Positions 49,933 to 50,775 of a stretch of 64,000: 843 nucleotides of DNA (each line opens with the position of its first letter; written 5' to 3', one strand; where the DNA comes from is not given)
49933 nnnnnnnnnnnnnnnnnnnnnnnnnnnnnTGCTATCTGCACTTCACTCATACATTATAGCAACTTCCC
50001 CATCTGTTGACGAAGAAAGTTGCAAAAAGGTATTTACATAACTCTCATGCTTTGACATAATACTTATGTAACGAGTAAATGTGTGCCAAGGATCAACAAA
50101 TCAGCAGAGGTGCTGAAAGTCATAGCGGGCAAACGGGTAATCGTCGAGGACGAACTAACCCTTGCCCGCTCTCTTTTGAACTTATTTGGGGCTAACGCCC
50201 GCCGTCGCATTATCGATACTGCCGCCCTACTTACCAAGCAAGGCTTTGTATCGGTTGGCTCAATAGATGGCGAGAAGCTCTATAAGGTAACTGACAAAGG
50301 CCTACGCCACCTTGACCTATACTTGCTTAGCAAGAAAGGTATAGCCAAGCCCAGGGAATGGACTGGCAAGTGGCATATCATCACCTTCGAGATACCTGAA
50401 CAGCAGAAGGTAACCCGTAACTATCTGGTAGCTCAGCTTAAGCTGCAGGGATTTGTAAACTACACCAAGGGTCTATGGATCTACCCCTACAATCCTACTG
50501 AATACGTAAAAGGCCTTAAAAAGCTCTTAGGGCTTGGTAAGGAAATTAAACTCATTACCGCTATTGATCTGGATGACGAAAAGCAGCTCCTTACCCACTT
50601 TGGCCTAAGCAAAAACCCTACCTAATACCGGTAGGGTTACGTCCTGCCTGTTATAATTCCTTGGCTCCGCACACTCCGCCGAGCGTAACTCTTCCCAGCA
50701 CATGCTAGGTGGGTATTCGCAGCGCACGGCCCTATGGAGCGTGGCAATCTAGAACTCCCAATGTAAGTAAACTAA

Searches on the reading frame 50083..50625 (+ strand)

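Call 25: search_protein_families(library=pfam, proteins=[window:50083-50625:+], max_evalue=0.1)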
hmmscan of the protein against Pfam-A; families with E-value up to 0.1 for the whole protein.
window:50083-50625:+ (180 aa): 1 family
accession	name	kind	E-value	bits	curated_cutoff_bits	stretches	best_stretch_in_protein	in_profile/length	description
PF20803.2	PaaX_M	-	2.9e-16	59.8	24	1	91-161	2-72/83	PaaX protein central Cas2-like domain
